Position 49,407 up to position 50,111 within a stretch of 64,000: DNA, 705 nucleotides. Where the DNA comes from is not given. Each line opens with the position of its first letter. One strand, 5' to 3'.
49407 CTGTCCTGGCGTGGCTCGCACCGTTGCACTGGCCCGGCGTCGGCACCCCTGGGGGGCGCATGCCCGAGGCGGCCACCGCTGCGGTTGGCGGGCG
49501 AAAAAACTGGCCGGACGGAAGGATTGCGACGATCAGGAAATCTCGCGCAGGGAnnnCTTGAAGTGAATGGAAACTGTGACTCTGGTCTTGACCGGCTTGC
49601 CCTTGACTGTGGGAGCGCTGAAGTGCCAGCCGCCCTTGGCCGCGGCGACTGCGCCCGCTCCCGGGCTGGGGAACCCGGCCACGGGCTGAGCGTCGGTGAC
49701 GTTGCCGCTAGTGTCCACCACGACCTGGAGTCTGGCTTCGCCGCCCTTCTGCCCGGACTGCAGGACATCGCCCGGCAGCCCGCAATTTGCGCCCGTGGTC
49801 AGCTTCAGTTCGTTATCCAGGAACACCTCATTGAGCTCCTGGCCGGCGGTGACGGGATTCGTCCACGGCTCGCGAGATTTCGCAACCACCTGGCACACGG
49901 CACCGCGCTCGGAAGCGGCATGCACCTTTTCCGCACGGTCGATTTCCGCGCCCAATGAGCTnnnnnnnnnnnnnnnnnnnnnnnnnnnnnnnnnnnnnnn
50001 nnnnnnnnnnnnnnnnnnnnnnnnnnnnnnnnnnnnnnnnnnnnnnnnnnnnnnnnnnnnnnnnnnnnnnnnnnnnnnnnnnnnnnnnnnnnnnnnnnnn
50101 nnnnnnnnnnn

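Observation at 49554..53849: Ser/Thr kinase with an extracytoplasmic TonB_C-like domain, tail-to-tail with a TonB-dependent receptor and downstream of an ECF sigma/anti-sigma pair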

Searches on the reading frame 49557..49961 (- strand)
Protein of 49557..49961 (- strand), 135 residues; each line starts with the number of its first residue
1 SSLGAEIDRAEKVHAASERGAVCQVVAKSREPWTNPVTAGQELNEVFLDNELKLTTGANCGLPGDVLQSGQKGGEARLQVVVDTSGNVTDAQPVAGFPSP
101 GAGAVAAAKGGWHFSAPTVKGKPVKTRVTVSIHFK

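Call 34: predict_structure(alignment_id=A1)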
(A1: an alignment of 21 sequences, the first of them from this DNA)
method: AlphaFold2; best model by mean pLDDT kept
length: 135 residues; sequences in the alignment: 21
mean_pLDDT: 89.2   pTM: 0.77
mean pLDDT of the five models: 89.2, 88.7, 88.5, 87.9, 86.9
residues with pLDDT >= 90: 91; 70-90: 25; 50-70: 19; < 50: 0
segments of 3 or more residues with pLDDT < 50: none
pLDDT, mean of each block of 10 residues (from residue 1): 67 69 93 95 96 93 88 92 98 82 91 97 97 93
secondary structure, 60 per line:
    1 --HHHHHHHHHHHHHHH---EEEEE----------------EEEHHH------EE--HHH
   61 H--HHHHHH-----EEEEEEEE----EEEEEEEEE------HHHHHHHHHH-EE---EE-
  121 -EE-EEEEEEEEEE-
elements in order: H3-17 E21-25 E42-44 H58-61 H64-69 E75-82 E87-95 H102-111 E125-134

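Call 35: search_solved_structures(query=A1, max_evalue=1, show_alignments=2)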
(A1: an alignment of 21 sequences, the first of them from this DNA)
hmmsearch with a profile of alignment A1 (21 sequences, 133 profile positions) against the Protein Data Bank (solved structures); distinct sequences matched with E-value up to 1: 52.
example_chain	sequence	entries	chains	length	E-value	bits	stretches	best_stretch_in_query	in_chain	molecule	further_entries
2k9k_A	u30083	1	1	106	6.5e-05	26.4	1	60-132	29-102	TonB2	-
2gsk_B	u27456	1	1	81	0.0064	19.9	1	61-116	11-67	protein TONB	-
1u07_A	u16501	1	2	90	0.0076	19.7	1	61-116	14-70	TonB protein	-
1xx3_A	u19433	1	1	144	0.0097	19.3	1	55-115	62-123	TonB protein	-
8rd6_A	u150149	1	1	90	0.014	18.8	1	60-114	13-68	Protein TonB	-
1ihr_A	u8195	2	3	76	0.015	18.7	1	65-116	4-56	TonB protein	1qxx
6i97_D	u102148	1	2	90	0.017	18.6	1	60-121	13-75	Protein TonB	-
7zc8_B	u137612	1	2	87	0.018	18.5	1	65-100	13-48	Protein TonB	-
6fip_A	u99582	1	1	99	0.019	18.4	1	60-121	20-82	Protein TonB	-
3m4b_A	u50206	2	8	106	0.032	17.7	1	82-121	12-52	Soluble cytochrome b562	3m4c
3m15_A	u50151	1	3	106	0.032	17.7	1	82-121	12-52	Soluble cytochrome b562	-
7rwu_A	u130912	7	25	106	0.037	17.5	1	82-121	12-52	Soluble cytochrome b562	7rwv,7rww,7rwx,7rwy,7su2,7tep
8rb9_G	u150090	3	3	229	0.042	17.3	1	66-110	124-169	Ion-translocating oxidoreductase complex subunit G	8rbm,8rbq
9ddo_F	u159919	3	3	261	0.044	17.2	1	56-115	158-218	Protein TonB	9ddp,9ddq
8ahx_G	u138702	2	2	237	0.044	17.2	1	66-110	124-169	Ion-translocating oxidoreductase complex subunit G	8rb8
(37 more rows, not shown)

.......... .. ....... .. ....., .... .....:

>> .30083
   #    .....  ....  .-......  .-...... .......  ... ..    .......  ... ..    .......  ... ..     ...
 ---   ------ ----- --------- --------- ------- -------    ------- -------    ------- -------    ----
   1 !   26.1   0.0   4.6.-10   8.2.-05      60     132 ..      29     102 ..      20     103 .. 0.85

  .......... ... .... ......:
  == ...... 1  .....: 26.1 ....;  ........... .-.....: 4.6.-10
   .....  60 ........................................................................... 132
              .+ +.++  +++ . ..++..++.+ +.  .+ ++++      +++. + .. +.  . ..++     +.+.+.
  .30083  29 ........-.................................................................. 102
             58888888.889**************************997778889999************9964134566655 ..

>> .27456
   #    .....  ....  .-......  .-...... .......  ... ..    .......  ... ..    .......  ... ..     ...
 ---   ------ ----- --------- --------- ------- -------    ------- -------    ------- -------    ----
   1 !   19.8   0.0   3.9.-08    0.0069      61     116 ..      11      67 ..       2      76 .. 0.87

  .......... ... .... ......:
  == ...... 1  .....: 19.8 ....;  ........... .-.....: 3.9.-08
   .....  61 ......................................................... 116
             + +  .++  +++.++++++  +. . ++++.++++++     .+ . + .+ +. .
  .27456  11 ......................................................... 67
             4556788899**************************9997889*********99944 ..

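Call 40: fold_search(model_id=the predicted structure, library=pdb)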
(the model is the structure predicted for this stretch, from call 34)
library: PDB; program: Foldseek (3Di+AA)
matches with E <= 10: 194; with E <= 0.001: 0
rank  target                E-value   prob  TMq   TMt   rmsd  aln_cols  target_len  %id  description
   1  6fip_MODEL_1_A        2.8e-02  0.99  0.44  0.56   4.3        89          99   22  Solution NMR structure of Pseudomonas aeruginosa TonB CTD (released 2018-08-29)
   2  9dc4_T                9.2e-02  0.87  0.37  0.53   4.6        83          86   22  Transferrin Binding Protein A in complex with transferrin binding protein B, transferrin and globular domain of TonB (released 2026-03-04)
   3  6i97_D                1.0e-01  0.97  0.37  0.53   2.5        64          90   23  Structure of the ferrioxamine B transporter FoxA from Pseudomonas aeruginosa in complex with ferrioxamine B and a C-te (released 2019-08-28)
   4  8rd6_MODEL_1_A        2.6e-01  0.57  0.26  0.37   4.0        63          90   19  the C-terminal domain of TonB protein from Salmonella enterica. (released 2024-01-17)
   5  1u07_A                3.3e-01  0.54  0.28  0.39   5.4        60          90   15  Crystal Structure of the 92-residue C-term. part of TonB with significant structural changes compared to shorter fragm (released 2004-11-30)
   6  9ddz                  3.7e-01  0.30  0.31  0.45   7.6        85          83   19  Crystal Structure of Neisseria meningitidis TonB C-terminus domain (globular domain) (released 2026-03-04)
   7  1u07_B                4.2e-01  0.51  0.28  0.40   5.3        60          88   15  Crystal Structure of the 92-residue C-term. part of TonB with significant structural changes compared to shorter fragm (released 2004-11-30)
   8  9hi3                  4.5e-01  0.75  0.33  0.23   3.7        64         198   26  C-terminal domain of pectobacterial FusB in complex with spinach ferredoxin 1 (released 2025-04-23)
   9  2gsk_B                4.7e-01  0.44  0.28  0.43   5.4        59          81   14  Structure of the BtuB:TonB Complex (released 2006-06-13)
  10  3qdr_A                6.7e-01  0.47  0.30  0.42   5.0        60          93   23  Structural characterization of the interaction of colicin A, colicin N, and TolB with the TolAIII translocon (released 2012-01-25)
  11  3qdp                  6.7e-01  0.35  0.27  0.39   5.6        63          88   22  Structural characterization of the interaction of colicin A, colicin N, and TolB with TolAIII translocon (released 2012-01-25)
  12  7lip                  6.7e-01  0.03  0.17  0.17  15.8       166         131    7  X-ray structure of SPOP MATH domain (D140G) (released 2021-04-14)
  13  7vz3_A                6.7e-01  0.01  0.10  0.03  16.9       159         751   12  Cryo-EM structure of Depo32, a Klebsiella phage depolymerase targets the K2 serotype K. pneumoniae (released 2023-08-30)
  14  2x9a_B                7.1e-01  0.41  0.29  0.40   5.1        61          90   23  crystal structure of g3p from phage IF1 in complex with its coreceptor, the C-terminal domain of TolA (released 2010-12-01)
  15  6f8g_A                7.1e-01  0.02  0.16  0.16  15.7       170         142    9  Co-crystal structure of SPOP MATH domain and hamster Pdx1 fragment (released 2018-11-28)
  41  2m2k_MODEL_1_A        1.9e+00  0.09  0.25  0.26   4.8        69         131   20  The structure of HasB CTD (released 2013-04-10)
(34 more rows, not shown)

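Call 68: search_protein_representatives(alignment_id=A1)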
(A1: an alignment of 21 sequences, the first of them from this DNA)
Query: 21 sequences, 133 profile positions. Proteins with E-value up to 0.001 (for the whole library): 12048; up to 1e-10: 1130; up to 1e-30: 27. The best 150 are listed.
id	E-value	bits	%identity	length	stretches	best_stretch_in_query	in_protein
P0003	2.4e-41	157.3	-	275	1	2-133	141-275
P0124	3.5e-40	153.5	-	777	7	48-128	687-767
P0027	9.5e-39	148.9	-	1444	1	10-132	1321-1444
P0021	1.2e-38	148.5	-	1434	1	8-133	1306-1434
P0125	2.1e-37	144.5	-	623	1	8-132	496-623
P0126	3.2e-37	143.9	-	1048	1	2-132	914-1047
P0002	5.6e-37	143.1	-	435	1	2-132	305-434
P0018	8.8e-37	142.5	-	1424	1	3-133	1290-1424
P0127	8.9e-37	142.5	-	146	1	5-132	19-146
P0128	3.0e-36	140.8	-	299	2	25-132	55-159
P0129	1.1e-35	139.0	-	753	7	48-127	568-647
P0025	1.1e-34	135.8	-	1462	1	2-132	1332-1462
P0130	1.5e-34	135.3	-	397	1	2-132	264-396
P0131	6.3e-34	133.3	-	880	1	9-132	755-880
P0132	1.1e-33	132.5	-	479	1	9-132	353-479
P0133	1.5e-33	132.0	-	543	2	10-131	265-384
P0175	2.9e-25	105.2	-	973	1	8-132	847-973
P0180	3.9e-25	104.8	-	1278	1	14-132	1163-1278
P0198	2.4e-24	102.3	-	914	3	55-132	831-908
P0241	8.7e-22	94.0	-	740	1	12-132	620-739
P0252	1.9e-21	92.9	-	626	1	29-132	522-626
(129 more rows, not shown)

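Call 91: search_protein_families(library=pfam, proteins=[P0126, P0131, P0175, P0180, P0241, P0252, P0124, P0198, P0133, P0132], max_evalue=0.0001)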
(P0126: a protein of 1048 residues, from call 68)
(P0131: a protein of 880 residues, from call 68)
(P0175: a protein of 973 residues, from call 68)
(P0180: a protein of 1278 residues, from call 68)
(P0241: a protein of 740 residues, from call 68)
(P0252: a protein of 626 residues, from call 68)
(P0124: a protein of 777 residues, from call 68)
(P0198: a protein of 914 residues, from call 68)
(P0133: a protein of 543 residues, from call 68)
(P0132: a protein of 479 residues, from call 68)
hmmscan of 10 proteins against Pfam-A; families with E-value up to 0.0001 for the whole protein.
P0126 (1048 aa): 2 families
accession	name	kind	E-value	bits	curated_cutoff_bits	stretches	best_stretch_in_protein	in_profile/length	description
PF14516.12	AAA_35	-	5.1e-31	108.2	27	1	19-261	4-245/331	AAA-like domain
PF08238.18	Sel1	-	4.1e-05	24.4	30.7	0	579-597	19-36/36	Sel1 repeat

P0131 (880 aa): 4 families
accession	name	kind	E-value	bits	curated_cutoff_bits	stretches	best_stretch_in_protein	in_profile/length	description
PF13432.12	TPR_16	-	2.5e-08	34.7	32.7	0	594-643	10-57/65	Tetratricopeptide repeat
PF14559.12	TPR_19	-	2.7e-06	28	25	0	143-173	35-65/68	Tetratricopeptide repeat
PF07719.23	TPR_2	-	6.4e-06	26.3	27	0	24-51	7-34/34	Tetratricopeptide repeat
PF13428.12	TPR_14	-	1.5e-05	25.7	23.5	0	20-56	3-39/44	Tetratricopeptide repeat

P0175 (973 aa): 12 families
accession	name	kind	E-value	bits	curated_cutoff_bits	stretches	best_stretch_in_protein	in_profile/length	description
PF00069.31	Pkinase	-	5.4e-49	167.4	31.7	1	12-259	1-254/263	Protein kinase domain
PF07714.23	PK_Tyr_Ser-Thr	-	2.7e-33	115.8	23.1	1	13-258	2-250/258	Protein tyrosine and serine/threonine kinase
PF07719.23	TPR_2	-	3e-19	67.9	27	0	617-643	5-31/34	Tetratricopeptide repeat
PF00515.34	TPR_1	-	3.9e-11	42.7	27.8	0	617-643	5-31/34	Tetratricopeptide repeat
PF13414.12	TPR_11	-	7.2e-11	42.1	26.8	0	622-643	3-24/42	TPR repeat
PF13432.12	TPR_16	-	7.8e-10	39.5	32.7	0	339-373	1-35/65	Tetratricopeptide repeat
PF13181.12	TPR_8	-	1.3e-07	31.6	25.7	0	617-643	5-31/34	Tetratricopeptide repeat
PF03544.19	TonB_C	-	5.9e-07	30.3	24.6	1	916-973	18-77/79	Gram-negative bacterial TonB protein C-terminal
PF13174.12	TPR_6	-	4.4e-06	27.4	26.3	0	617-641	4-28/33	Tetratricopeptide repeat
PF13428.12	TPR_14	-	4.4e-05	24.2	23.5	0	339-374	5-40/44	Tetratricopeptide repeat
PF13176.12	TPR_7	-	4.9e-05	23.5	27.9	0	620-644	6-30/36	Tetratricopeptide repeat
PF03109.22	ABC1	-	6.4e-05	22.6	22.9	0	87-162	145-219/244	ABC1 atypical kinase-like domain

P0180 (1278 aa): 4 families
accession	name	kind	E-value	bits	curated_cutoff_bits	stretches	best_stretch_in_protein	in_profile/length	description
PF00069.31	Pkinase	-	6.3e-54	183.6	31.7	1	8-256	1-255/263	Protein kinase domain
PF07714.23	PK_Tyr_Ser-Thr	-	4.1e-37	128.3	23.1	1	10-254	3-250/258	Protein tyrosine and serine/threonine kinase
PF13428.12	TPR_14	-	8.4e-08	32.6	23.5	0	497-528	6-37/44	Tetratricopeptide repeat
PF14559.12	TPR_19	-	3.8e-07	30.8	25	0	497-532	30-65/68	Tetratricopeptide repeat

P0241 (740 aa): 0 families

P0252 (626 aa): 1 family
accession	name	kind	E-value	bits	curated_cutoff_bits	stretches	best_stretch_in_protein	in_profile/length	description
PF03544.19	TonB_C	-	5.3e-06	27.2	24.6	1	561-626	11-77/79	Gram-negative bacterial TonB protein C-terminal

P0124 (777 aa): 1 family
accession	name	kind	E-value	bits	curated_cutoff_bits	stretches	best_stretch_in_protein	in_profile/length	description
PF03544.19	TonB_C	-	7.7e-67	222.2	24.6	7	706-771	11-77/79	Gram-negative bacterial TonB protein C-terminal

P0198 (914 aa): 3 families
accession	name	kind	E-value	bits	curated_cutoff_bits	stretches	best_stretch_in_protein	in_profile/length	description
PF03544.19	TonB_C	-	7.4e-61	203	24.6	3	835-910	3-79/79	Gram-negative bacterial TonB protein C-terminal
PF05569.17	Peptidase_M56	-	4.7e-27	95.4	31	1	21-293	10-267/296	BlaR1 peptidase M56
PF13103.11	TonB_2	-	1.1e-08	35.6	22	0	849-899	27-78/85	TonB C terminal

P0133 (543 aa): 0 families

P0132 (479 aa): 0 families
